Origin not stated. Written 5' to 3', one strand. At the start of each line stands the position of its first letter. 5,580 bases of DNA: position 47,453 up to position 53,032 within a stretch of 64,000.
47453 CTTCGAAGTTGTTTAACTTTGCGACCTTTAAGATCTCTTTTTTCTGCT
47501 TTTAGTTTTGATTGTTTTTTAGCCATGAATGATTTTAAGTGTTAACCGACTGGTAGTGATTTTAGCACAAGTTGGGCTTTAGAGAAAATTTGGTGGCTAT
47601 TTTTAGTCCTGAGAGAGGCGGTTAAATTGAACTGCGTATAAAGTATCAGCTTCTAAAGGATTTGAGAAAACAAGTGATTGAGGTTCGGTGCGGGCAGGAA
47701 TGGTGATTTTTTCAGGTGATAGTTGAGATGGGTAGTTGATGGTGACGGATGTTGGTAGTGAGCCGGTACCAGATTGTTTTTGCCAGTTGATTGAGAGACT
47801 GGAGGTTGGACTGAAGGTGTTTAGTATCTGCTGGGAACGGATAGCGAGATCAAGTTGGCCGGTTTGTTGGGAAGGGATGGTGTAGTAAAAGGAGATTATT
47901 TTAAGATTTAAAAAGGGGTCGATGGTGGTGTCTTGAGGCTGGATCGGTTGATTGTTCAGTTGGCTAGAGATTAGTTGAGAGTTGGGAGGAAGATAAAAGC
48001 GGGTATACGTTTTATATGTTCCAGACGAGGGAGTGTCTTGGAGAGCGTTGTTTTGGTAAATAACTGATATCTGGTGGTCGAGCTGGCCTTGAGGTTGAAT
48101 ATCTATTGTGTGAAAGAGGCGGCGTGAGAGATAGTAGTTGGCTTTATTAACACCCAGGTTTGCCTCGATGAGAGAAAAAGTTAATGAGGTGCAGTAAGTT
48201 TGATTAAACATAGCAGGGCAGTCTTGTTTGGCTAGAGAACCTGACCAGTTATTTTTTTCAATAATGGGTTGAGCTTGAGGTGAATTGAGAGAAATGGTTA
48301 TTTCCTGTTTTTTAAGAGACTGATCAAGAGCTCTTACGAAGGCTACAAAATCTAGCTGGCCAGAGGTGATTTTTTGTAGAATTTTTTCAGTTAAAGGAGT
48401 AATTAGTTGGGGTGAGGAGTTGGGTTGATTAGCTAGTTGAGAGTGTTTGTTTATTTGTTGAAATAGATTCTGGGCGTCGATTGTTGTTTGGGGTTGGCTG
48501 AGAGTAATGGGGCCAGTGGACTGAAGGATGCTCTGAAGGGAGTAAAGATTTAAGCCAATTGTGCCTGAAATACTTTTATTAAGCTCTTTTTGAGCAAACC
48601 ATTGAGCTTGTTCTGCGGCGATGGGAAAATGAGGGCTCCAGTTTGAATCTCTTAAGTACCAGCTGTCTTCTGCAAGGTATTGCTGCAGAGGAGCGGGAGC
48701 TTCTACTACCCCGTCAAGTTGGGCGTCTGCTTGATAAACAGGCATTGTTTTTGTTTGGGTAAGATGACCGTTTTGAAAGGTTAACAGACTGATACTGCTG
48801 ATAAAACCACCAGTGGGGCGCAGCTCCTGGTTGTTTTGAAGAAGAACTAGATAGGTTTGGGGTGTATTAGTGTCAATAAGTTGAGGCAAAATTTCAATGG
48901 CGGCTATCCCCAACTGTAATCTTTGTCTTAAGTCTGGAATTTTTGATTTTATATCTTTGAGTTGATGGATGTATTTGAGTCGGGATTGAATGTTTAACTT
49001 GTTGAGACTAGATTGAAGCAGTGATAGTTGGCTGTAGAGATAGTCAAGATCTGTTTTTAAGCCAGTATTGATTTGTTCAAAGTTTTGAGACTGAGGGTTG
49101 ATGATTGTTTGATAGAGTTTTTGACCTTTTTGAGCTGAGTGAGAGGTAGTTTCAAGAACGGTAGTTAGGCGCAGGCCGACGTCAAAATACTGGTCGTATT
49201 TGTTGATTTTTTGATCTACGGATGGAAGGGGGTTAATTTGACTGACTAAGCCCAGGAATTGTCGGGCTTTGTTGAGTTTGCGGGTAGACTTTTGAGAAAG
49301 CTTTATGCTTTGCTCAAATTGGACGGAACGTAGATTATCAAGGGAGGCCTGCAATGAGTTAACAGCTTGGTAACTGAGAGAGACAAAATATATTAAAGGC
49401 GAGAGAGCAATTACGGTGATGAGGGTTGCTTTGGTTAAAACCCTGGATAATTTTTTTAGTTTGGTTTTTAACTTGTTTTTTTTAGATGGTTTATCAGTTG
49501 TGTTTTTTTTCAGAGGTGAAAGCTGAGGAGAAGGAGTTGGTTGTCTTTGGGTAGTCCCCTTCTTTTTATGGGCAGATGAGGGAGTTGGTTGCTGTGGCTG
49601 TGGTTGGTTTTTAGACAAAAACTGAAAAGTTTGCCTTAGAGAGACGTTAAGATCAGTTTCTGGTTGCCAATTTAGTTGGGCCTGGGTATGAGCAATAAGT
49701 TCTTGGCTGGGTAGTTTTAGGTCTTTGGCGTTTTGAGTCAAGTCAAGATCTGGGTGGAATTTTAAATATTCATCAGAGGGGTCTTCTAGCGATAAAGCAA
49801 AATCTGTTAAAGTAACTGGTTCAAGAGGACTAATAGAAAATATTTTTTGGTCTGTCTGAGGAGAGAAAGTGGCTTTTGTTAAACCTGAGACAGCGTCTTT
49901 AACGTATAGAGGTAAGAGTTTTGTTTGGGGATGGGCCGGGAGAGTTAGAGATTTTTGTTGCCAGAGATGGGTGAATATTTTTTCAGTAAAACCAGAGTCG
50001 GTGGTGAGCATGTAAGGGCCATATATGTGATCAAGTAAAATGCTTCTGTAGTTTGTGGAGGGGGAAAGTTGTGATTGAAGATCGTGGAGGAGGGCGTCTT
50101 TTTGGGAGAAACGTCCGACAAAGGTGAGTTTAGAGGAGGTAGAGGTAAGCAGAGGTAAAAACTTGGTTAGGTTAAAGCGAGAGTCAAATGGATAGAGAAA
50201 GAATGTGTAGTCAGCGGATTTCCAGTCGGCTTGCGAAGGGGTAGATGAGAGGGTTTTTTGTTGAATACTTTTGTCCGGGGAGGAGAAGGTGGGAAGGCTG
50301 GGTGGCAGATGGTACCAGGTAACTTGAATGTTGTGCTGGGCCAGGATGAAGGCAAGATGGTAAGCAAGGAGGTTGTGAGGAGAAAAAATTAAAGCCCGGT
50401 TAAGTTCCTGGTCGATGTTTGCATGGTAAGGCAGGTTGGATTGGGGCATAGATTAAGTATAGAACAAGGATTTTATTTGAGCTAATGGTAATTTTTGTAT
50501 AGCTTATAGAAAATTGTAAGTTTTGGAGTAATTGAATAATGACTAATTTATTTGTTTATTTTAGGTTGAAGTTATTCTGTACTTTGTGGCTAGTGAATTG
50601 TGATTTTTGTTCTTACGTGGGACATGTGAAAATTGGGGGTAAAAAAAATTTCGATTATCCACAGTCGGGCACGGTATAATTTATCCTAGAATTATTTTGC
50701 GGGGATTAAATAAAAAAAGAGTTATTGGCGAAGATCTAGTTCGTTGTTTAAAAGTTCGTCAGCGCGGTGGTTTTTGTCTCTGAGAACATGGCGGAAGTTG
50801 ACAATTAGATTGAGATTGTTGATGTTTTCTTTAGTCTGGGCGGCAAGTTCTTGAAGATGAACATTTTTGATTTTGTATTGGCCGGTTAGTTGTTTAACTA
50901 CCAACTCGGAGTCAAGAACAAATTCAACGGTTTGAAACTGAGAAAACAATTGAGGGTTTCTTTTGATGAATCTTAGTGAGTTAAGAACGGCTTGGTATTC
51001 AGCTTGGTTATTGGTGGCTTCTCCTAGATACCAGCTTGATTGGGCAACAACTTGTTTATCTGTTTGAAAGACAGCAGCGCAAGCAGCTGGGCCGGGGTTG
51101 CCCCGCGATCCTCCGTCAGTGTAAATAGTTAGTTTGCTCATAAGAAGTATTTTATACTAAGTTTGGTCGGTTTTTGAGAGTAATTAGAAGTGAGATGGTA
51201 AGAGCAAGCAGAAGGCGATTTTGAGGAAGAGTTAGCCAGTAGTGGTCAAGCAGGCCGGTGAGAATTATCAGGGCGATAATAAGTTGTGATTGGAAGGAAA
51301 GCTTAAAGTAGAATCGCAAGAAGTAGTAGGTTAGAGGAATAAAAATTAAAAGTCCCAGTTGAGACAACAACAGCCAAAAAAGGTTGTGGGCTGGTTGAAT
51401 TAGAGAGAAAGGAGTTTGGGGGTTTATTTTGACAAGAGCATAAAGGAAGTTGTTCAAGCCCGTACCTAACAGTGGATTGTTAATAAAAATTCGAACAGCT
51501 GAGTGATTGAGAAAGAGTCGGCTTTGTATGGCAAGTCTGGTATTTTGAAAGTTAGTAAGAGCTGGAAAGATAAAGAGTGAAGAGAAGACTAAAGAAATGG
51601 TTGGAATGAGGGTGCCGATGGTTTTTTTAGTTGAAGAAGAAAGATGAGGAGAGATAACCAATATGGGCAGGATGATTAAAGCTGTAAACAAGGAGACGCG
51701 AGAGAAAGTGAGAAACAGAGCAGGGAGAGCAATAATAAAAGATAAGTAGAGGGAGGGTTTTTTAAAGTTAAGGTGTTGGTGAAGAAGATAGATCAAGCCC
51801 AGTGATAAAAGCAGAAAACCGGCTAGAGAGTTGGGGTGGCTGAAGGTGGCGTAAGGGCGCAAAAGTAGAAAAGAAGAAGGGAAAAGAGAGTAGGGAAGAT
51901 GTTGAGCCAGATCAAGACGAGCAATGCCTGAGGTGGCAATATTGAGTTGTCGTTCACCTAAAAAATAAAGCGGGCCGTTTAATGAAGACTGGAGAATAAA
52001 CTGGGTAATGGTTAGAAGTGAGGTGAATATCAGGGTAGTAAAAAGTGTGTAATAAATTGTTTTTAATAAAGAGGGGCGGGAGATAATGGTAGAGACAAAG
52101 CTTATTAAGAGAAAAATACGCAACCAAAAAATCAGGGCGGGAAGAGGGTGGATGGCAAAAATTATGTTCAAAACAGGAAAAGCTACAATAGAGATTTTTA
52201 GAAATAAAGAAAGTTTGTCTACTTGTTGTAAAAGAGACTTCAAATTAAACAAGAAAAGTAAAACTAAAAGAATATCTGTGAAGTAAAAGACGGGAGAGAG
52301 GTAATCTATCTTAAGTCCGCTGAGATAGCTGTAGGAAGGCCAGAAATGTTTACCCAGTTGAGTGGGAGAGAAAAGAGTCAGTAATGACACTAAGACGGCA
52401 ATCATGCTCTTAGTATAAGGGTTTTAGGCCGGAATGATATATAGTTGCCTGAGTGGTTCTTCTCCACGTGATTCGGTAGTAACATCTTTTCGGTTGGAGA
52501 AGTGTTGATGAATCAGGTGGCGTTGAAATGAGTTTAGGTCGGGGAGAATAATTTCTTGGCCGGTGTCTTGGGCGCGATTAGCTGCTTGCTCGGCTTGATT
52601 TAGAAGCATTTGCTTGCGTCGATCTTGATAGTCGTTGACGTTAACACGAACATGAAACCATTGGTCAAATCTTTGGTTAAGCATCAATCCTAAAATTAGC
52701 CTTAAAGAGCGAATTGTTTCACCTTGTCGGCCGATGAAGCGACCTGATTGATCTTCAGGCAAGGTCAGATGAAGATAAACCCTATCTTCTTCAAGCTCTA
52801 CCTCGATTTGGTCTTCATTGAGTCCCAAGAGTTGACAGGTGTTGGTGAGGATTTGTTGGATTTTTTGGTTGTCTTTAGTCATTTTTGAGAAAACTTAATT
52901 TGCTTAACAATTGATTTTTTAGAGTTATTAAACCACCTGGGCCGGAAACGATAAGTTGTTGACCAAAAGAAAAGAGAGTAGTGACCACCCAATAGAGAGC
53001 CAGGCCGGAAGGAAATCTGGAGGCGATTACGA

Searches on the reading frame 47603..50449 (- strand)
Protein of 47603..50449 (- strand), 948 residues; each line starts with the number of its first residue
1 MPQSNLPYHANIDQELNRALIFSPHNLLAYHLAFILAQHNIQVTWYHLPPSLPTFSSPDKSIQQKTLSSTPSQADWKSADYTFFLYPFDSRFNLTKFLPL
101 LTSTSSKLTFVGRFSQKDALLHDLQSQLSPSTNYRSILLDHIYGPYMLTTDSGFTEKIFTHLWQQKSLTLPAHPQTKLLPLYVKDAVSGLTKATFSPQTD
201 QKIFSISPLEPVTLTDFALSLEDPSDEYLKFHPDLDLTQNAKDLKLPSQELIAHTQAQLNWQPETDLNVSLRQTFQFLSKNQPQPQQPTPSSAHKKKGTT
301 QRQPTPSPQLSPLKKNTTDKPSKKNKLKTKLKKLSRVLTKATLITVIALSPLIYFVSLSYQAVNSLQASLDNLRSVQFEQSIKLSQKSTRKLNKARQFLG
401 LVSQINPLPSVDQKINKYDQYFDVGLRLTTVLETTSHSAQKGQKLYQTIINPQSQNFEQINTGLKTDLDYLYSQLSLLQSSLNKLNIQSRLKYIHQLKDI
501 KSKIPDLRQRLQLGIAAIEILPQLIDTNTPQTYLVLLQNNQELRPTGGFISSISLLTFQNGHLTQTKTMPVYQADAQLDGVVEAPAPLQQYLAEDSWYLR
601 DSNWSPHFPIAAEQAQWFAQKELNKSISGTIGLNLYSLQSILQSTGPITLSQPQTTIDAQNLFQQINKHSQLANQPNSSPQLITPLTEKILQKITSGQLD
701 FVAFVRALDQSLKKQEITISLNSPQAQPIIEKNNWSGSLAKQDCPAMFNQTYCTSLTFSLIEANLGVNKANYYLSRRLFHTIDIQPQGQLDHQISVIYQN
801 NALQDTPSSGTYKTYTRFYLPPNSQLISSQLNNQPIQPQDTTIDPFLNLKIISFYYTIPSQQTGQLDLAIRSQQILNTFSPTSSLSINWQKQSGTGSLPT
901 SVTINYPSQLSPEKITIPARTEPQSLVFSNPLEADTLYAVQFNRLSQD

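Call 42: search_protein_families(library=pfam, proteins=[window:47603-50449:-], max_evalue=0.001)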
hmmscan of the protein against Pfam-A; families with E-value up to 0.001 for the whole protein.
window:47603-50449:- (948 aa): 1 family
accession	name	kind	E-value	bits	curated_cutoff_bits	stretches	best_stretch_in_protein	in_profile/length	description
PF13196.11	DUF4012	-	1e-26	94.6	28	1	530-667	3-140/144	Protein of unknown function (DUF4012)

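Call 81: search_protein_families(library=ncbifam, proteins=[window:47603-50449:-], max_evalue=0.001)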
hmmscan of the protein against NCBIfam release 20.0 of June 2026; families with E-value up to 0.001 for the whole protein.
window:47603-50449:- (948 aa): 0 families

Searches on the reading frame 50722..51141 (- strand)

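Call 42: search_protein_families(library=pfam, proteins=[window:50722-51141:-], max_evalue=0.001)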
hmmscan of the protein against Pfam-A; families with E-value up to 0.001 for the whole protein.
window:50722-51141:- (139 aa): 2 families
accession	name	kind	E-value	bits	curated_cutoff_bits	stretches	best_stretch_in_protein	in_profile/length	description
PF00075.30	RNase_H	-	7.1e-12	46.1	25.8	1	3-116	3-105/141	RNase H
PF13456.12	RVT_3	-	3.1e-10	40.5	21.6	1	8-130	2-119/123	Reverse transcriptase-like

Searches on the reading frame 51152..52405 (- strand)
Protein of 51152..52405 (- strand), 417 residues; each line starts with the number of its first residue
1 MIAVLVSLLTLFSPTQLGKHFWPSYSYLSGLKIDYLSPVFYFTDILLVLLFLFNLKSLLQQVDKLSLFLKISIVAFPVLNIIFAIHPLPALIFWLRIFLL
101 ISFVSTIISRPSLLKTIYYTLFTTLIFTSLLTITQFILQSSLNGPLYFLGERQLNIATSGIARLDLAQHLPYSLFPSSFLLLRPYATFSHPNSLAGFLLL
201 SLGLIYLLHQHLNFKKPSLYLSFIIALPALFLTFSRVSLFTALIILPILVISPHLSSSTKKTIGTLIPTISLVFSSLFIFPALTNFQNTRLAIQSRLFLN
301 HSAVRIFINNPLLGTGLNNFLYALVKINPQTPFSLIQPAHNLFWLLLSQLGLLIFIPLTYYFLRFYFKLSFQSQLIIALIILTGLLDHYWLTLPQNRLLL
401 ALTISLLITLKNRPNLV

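Call 42: search_protein_families(library=pfam, proteins=[window:51152-52405:-], max_evalue=0.001)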
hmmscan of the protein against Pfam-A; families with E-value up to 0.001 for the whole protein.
window:51152-52405:- (417 aa): 1 family
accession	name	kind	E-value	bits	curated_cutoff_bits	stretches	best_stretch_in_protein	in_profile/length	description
PF04932.20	Wzy_C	-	5.6e-09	36.4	31.7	1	222-355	2-145/149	O-Antigen ligase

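Call 81: search_protein_families(library=ncbifam, proteins=[window:51152-52405:-], max_evalue=0.001)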
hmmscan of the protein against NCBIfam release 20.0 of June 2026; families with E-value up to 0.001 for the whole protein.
window:51152-52405:- (417 aa): 0 families

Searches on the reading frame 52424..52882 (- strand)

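Call 42: search_protein_families(library=pfam, proteins=[window:52424-52882:-], max_evalue=0.001)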
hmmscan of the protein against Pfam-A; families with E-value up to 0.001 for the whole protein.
window:52424-52882:- (152 aa): 3 families
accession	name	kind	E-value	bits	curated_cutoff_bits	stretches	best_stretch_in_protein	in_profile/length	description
PF01424.28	R3H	-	1.5e-13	51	26.8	1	92-150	2-59/60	R3H domain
PF13083.13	KH_KhpA-B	-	8.1e-11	42.1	32.1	1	11-71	3-65/73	KhpA/KhpB, KH domain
PF00013.35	KH_1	-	0.00082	19.5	21.5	0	39-61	4-26/66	KH domain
